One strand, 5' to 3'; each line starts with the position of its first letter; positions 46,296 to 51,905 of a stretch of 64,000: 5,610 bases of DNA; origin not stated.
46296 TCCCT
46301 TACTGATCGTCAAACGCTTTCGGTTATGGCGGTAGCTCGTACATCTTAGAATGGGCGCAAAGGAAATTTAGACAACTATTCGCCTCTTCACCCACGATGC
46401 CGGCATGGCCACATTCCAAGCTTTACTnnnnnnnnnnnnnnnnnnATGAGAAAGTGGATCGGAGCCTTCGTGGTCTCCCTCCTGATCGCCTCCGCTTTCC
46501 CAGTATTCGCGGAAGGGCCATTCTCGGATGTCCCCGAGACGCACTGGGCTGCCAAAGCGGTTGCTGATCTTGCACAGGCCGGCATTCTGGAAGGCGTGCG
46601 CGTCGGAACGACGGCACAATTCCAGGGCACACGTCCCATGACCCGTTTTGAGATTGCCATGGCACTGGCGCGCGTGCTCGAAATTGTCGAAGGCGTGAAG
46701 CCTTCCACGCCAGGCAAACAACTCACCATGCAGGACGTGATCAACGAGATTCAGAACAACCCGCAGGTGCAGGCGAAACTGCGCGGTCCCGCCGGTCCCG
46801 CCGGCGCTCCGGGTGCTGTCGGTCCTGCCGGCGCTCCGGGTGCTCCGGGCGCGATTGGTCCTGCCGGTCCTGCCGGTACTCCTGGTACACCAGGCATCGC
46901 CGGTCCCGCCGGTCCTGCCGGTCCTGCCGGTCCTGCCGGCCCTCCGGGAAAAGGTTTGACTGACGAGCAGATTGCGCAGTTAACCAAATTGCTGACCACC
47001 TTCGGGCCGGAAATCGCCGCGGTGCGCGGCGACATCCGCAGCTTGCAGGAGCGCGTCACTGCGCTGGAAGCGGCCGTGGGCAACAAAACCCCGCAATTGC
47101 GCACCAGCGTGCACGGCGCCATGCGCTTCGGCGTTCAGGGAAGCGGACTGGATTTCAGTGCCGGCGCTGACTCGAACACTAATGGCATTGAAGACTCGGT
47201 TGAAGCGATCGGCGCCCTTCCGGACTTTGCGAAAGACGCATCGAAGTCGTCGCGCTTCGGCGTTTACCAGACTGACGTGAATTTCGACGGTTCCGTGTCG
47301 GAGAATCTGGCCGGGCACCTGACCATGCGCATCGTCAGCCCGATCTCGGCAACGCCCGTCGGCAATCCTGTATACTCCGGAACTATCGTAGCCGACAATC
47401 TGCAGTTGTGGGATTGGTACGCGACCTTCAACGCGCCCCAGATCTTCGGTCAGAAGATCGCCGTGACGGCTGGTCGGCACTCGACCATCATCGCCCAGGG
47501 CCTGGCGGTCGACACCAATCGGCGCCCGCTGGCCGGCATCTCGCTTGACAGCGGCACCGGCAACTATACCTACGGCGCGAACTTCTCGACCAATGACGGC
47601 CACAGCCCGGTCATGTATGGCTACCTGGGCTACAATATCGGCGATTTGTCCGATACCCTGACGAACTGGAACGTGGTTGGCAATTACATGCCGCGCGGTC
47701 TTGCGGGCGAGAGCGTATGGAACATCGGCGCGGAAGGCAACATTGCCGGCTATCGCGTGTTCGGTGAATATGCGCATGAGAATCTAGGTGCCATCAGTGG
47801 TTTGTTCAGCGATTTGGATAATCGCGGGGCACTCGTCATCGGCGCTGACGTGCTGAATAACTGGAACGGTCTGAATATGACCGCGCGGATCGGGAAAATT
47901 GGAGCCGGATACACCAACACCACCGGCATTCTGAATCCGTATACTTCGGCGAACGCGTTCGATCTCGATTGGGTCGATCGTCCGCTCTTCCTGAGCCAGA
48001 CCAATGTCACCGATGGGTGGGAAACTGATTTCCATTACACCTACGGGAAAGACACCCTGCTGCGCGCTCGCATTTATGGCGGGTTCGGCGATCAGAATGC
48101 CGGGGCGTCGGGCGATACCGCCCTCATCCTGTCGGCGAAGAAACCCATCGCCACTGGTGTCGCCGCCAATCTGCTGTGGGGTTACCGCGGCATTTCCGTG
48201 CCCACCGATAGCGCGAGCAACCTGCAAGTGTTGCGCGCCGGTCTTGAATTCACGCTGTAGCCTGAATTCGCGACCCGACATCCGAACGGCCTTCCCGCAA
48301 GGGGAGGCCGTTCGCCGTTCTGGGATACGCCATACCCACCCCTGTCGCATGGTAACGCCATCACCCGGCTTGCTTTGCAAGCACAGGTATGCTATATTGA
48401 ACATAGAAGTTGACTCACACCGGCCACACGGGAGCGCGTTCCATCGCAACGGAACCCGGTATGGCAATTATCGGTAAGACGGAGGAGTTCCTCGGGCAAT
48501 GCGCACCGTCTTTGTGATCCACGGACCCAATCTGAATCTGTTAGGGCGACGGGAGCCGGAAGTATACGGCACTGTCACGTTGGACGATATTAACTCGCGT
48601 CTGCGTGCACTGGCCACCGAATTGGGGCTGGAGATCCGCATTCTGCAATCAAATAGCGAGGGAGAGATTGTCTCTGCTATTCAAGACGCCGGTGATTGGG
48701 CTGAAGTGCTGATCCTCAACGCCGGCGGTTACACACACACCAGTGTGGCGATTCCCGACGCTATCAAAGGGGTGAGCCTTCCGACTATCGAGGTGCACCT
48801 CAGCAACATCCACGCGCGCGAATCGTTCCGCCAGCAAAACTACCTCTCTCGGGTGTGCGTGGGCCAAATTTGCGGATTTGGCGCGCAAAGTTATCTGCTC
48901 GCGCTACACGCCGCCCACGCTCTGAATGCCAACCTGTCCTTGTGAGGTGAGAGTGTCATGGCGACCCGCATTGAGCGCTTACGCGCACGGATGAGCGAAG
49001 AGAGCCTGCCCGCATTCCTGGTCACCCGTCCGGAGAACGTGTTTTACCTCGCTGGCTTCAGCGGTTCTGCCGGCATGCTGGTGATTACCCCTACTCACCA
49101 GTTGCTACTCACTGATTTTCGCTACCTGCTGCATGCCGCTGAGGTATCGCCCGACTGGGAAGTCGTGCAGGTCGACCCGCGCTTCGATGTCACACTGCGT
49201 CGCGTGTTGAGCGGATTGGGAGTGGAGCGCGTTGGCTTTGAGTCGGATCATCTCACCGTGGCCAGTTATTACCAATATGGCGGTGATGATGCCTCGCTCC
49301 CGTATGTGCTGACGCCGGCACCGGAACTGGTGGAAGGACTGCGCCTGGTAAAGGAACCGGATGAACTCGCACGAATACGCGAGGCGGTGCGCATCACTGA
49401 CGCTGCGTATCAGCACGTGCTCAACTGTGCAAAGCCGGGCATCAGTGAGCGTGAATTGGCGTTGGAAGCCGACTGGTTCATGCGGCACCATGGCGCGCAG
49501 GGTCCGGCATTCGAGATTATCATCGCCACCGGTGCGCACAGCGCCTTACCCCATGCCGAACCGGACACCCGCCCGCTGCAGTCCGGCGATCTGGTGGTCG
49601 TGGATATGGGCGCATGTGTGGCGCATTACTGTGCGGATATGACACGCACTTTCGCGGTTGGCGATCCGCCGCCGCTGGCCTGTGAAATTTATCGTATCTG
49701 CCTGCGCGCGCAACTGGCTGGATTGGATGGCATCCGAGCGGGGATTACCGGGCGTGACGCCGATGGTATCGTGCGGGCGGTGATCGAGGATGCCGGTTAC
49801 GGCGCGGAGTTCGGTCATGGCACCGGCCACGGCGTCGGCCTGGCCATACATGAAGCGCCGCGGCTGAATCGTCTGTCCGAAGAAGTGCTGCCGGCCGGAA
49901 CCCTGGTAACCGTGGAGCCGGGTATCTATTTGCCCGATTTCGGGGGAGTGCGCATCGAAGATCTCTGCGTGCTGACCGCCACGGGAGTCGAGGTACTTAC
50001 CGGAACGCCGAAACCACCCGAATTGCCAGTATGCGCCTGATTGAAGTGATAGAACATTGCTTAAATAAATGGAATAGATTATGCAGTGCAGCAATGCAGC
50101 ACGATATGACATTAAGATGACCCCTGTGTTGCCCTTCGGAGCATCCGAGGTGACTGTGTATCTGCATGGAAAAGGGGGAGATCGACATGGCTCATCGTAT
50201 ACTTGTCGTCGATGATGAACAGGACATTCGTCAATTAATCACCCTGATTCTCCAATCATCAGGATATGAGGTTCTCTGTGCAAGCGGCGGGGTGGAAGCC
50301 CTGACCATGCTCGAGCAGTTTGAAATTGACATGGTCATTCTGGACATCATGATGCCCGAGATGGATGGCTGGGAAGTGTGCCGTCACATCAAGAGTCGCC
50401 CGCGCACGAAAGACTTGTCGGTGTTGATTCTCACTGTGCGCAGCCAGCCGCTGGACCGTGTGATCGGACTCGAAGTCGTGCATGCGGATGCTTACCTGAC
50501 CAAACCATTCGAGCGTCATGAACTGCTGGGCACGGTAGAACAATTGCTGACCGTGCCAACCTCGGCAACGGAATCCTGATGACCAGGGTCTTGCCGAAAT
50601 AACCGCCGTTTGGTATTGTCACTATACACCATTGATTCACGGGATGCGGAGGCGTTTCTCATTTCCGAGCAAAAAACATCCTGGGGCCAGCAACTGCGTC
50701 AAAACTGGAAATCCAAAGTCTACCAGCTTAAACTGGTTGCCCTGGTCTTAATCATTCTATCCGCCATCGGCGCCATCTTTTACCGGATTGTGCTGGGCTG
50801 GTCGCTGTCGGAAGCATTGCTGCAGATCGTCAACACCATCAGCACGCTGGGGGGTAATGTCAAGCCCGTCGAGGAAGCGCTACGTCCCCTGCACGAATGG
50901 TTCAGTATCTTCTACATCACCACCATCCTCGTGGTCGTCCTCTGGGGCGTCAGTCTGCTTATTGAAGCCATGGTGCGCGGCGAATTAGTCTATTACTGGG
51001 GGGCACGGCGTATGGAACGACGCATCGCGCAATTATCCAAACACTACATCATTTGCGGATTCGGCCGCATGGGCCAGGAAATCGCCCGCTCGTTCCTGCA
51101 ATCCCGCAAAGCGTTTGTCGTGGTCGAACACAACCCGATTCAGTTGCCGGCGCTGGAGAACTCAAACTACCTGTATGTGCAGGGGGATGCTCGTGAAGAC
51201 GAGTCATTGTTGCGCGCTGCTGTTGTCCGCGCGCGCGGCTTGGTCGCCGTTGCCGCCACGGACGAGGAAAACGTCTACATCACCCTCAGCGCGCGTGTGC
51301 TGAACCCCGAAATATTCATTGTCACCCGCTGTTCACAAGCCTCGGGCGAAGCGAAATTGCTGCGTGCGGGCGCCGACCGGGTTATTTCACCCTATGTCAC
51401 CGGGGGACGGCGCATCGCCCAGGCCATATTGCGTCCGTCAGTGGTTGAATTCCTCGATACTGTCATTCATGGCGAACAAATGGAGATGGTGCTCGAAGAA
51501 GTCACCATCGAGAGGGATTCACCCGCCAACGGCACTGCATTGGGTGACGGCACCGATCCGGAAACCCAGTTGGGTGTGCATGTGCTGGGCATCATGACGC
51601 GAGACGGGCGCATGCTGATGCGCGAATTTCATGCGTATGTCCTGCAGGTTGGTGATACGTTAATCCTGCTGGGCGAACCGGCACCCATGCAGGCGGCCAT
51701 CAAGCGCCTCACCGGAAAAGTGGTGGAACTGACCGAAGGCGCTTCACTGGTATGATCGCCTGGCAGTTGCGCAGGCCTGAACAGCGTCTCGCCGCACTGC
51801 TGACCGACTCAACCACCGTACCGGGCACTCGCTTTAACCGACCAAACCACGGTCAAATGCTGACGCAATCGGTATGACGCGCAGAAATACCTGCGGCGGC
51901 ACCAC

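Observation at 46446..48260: OmpM-like outer-membrane protein with a collagen-like Gly-X-Y stalk between the SLH domain and the beta-barrel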

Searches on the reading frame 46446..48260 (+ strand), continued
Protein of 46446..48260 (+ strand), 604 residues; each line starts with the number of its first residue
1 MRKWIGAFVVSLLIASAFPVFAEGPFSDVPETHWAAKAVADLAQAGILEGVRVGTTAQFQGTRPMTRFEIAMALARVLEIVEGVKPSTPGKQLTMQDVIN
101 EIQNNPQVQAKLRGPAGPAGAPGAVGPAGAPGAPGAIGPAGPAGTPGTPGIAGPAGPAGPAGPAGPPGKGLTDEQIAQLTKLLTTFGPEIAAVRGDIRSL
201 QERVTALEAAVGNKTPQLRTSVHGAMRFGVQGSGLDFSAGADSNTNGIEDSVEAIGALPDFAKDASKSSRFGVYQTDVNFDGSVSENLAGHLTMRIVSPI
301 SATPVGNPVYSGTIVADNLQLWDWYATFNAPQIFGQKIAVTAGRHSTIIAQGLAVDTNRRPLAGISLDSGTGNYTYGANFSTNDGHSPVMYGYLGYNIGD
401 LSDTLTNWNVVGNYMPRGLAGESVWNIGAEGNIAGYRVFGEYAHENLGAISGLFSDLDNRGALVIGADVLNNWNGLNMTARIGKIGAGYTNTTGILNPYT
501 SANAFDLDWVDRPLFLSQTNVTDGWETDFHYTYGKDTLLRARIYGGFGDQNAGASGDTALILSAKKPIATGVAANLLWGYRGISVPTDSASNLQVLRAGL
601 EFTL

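Call 30: predict_structure(alignment_id=A1)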
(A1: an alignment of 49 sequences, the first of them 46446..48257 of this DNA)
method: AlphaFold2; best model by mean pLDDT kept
length: 604 residues; sequences in the alignment: 49
mean_pLDDT: 75.9   pTM: 0.63
mean pLDDT of the five models: 75.9, 75.0, 73.7, 71.8, 69.9
residues with pLDDT >= 90: 242; 70-90: 143; 50-70: 124; < 50: 95
segments of 3 or more residues with pLDDT < 50: 1-29, 84-86, 117-121, 126-156, 162-169, 304-314
pLDDT, mean of each block of 10 residues (from residue 1): 41 39 40 59 64 64 59 58 50 65 70 53 46 35 36 46 43 72 75 74 73 68 95 84 71 71 77 94 91 90 48 63 95 89 96 93 96 96 89 97 95 94 95 97 80 63 97 95 92 86 83 89 95 96 85 75 97 97 74 94 95
secondary structure, 60 per line:
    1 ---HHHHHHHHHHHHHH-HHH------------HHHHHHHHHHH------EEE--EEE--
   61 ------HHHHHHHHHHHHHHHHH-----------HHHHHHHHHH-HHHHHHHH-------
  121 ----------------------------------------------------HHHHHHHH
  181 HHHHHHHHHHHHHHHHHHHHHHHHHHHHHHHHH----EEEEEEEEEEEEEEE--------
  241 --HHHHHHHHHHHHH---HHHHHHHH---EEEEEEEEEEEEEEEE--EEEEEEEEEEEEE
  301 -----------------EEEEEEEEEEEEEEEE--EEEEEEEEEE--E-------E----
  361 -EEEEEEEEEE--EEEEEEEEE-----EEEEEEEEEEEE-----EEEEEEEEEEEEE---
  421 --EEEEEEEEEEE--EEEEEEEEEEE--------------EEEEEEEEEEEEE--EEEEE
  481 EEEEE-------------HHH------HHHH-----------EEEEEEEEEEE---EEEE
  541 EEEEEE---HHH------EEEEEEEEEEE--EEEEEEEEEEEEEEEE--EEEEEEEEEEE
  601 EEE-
elements in order: H4-17 H34-44 E51-53 E56-58 H67-83 H95-104 H106-113 H173-213 E218-232 H243-255 H259-266 E270-285 E288-300 E318-333 E336-345 E362-371 E374-382 E388-399 E405-417 E423-433 E436-446 E461-473 E476-485 H508-511 E523-533 E537-546 E559-569 E572-587 E590-603

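Call 33: fold_search(model_id=the predicted structure, library=pdb)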
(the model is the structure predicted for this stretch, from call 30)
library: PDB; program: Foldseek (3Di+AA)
matches with E <= 10: 929; with E <= 0.001: 211
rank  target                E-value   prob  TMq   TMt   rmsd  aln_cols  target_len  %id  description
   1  5ldt_A                1.0e-12  1.00  0.41  0.58   7.2       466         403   11  Crystal Structures of MOMP from Campylobacter jejuni (released 2016-10-26)
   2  8bys_B                3.6e-12  1.00  0.35  0.60   7.3       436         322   13  Outer membrane attachment porin OmpM1 from Veillonella parvula, native (released 2023-11-08)
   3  5ldv                  7.6e-12  1.00  0.41  0.57   7.3       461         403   11  Crystal Structures of MOMP from Campylobacter jejuni (released 2016-10-26)
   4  8bym_A                8.5e-11  1.00  0.36  0.61   6.9       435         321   13  Outer membrane attachment porin OmpM1 from Veillonella parvula (released 2023-11-08)
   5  8bys_A                1.3e-10  1.00  0.36  0.61   6.9       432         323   12  Outer membrane attachment porin OmpM1 from Veillonella parvula, native (released 2023-11-08)
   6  3rbh_D                1.9e-10  1.00  0.39  0.55   8.0       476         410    8  Structure of alginate export protein AlgE from Pseudomonas aeruginosa (released 2011-07-27)
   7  8q2o                  6.2e-10  1.00  0.41  0.51   9.0       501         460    8  Structure of alginate transporter AlgE from P. aeruginosa PAO1 by using Se-MAG for the the lipid cubic phase crystalliza (released 2024-05-15)
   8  8byt_A                7.3e-10  1.00  0.34  0.62   6.4       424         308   12  Outer membrane attachment porin OmpM1 from Veillonella parvula, C3 symmetry (released 2023-11-08)
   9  3rbh_C                7.3e-10  1.00  0.39  0.55   7.8       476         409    8  Structure of alginate export protein AlgE from Pseudomonas aeruginosa (released 2011-07-27)
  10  5iyu                  7.7e-10  1.00  0.42  0.57   8.2       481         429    9  AlgE_CIM (released 2017-04-05)
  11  4afk                  1.1e-09  1.00  0.41  0.55   8.5       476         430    8  In meso structure of alginate transporter, AlgE, from Pseudomonas aeruginosa, PAO1 (released 2013-02-06)
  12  3rbh_A                1.3e-09  1.00  0.40  0.54   7.9       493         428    8  Structure of alginate export protein AlgE from Pseudomonas aeruginosa (released 2011-07-27)
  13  3rbh_B                1.4e-09  1.00  0.40  0.54   8.1       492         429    8  Structure of alginate export protein AlgE from Pseudomonas aeruginosa (released 2011-07-27)
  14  4xnk                  1.7e-09  1.00  0.40  0.55   8.9       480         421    8  X-ray structure of AlgE1 (released 2015-06-03)
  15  4azl_B                2.2e-09  1.00  0.40  0.54   8.2       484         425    9  In meso structure of alginate transporter, AlgE, from Pseudomoas aeruginosa, PAO1, crystal form 2. (released 2013-07-03)
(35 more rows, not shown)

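Call 35: list_cluster_members(proteins=[P0079, P0120, P0002, P0046, P0127])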
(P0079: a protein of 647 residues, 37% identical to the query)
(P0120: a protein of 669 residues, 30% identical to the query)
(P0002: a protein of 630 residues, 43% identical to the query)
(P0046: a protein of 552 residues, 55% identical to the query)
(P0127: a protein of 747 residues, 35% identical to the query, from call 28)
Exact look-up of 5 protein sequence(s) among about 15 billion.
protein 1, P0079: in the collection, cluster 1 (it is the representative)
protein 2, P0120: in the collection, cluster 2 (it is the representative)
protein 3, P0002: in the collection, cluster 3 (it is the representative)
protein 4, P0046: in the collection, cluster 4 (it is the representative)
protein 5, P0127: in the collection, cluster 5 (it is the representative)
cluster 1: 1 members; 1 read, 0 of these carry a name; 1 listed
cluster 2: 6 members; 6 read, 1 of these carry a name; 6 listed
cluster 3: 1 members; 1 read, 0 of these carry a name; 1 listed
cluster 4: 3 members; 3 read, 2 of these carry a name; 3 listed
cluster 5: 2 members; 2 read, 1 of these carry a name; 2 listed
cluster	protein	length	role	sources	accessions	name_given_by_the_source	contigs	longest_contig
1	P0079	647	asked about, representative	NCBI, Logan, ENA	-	-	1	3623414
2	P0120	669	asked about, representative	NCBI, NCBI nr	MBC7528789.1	MAG: S-layer homology domain-containing protein [Chthonomonadaceae bacterium] | S-layer homology domain-containing protein [Chthonomonadaceae bacterium]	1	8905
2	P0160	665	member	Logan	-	-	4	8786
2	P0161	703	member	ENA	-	-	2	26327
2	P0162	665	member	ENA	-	-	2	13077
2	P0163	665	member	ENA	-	-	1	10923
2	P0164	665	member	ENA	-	-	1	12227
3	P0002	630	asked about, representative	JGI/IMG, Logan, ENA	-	-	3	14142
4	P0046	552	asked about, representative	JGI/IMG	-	hypothetical protein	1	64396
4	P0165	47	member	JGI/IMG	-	hypothetical protein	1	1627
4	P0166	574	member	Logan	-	-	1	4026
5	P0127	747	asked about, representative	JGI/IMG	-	hypothetical protein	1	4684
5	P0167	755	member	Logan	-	-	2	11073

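Call 37: find_encoding_contigs(protein=window:46446-48260:+, flank=2000, max_places=4)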
Protein window:46446-48260:+ (604 aa): no gene with exactly this product is on record in the collection.

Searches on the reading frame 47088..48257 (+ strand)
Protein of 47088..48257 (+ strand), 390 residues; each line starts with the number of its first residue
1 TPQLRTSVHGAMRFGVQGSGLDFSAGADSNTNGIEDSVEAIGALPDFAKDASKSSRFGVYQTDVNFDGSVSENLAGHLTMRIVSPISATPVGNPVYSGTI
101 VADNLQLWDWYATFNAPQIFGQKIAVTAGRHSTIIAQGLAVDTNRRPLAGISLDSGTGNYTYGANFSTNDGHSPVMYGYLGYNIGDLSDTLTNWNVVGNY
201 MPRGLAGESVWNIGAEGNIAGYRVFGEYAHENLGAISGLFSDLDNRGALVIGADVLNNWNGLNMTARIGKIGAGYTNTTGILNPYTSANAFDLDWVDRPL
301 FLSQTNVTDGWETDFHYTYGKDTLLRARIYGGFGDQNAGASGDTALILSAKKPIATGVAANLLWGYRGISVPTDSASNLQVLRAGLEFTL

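Call 28: search_protein_representatives(protein=window:47088-48257:+)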
Query: 390 residues. Proteins with E-value up to 0.001 (for the whole library): 50; up to 1e-10: 35; up to 1e-30: 22. The best 50 are listed.
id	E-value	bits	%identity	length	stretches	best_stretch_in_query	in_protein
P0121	7.3e-98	344.6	52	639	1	2-384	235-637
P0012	2.5e-77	277.0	48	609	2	100-390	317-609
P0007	2.5e-77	277.0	45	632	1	4-390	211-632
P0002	2.7e-73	263.7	45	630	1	2-390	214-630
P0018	2.5e-70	253.9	46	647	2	176-390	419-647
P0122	1.8e-66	241.3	39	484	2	88-372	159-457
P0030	2.0e-65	237.8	42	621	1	2-390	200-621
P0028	6.4e-64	232.9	43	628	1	4-390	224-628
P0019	1.7e-63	231.5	39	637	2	89-389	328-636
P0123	1.3e-57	212.1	43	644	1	7-337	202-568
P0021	1.4e-57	212.0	39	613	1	4-390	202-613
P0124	2.6e-56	207.8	47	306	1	95-390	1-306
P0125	2.1e-52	194.9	39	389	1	45-370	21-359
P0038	5.8e-51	190.2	35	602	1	4-390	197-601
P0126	3.6e-50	187.6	44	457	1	2-346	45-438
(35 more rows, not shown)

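Call 79: search_solved_structures(query=window:47088-48257:+, max_evalue=10, show_alignments=2)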
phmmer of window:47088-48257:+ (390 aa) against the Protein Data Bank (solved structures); distinct sequences matched with E-value up to 10: 1.
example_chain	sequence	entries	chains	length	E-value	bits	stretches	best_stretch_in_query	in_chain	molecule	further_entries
1xn5_A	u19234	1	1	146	1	11.5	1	293-336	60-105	BH1534 unknown conserved protein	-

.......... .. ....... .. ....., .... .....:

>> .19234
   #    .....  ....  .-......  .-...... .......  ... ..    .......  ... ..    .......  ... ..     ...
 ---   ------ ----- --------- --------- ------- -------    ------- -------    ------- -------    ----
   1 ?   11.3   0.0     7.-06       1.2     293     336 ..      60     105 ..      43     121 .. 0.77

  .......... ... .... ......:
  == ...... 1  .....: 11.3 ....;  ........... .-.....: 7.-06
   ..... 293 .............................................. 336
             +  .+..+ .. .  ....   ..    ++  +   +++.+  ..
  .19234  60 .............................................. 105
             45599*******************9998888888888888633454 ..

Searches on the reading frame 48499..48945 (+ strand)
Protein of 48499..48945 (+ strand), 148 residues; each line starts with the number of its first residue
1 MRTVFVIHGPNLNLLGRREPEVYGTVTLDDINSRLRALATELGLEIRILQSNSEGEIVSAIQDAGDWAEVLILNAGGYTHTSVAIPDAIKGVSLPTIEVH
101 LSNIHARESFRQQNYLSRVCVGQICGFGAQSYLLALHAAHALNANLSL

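Call 22: search_protein_families(library=pfam, proteins=[window:48499-48945:+], max_evalue=0.001)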
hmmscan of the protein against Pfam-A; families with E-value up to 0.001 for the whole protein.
window:48499-48945:+ (148 aa): 1 family
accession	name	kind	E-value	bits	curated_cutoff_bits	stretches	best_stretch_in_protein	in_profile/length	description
PF01220.24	DHquinase_II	-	1.2e-57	194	23.3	1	4-139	2-137/138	Dehydroquinase class II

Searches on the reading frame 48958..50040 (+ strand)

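Call 22: search_protein_families(library=pfam, proteins=[window:48958-50040:+], max_evalue=0.001)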
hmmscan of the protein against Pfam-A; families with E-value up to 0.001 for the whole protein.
window:48958-50040:+ (360 aa): 2 families
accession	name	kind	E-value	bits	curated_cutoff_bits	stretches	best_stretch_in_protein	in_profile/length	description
PF00557.29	Peptidase_M24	-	4.4e-67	226.3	23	1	139-340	2-207/208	Metallopeptidase family M24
PF01321.24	Creatinase_N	-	8.1e-25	88.3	22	1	4-131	1-128/128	Creatinase/Prolidase N-terminal domain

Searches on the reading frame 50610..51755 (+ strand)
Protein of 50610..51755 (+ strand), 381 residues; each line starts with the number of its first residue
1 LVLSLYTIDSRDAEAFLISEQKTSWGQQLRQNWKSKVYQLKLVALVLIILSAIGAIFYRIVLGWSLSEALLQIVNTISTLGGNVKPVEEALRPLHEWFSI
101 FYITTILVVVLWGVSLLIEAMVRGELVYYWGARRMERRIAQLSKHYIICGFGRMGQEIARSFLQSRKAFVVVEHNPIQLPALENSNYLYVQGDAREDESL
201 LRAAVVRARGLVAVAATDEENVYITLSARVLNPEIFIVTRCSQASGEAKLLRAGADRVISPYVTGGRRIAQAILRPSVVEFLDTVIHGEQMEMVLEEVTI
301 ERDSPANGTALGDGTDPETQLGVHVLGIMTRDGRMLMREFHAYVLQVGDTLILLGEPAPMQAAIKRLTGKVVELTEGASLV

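Call 22: search_protein_families(library=pfam, proteins=[window:50610-51755:+], max_evalue=0.001)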
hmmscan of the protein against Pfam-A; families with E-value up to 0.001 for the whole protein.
window:50610-51755:+ (381 aa): 3 families
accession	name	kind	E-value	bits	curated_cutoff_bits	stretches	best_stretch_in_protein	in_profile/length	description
PF02254.24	TrkA_N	-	1.5e-28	99.9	23.8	1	146-261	1-116/116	TrkA-N domain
PF02080.26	TrkA_C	-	5.2e-07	29.9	27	1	295-367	1-70/71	TrkA-C domain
PF07885.22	Ion_trans_2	-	0.00039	20.7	22.5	1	46-122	2-78/79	Ion channel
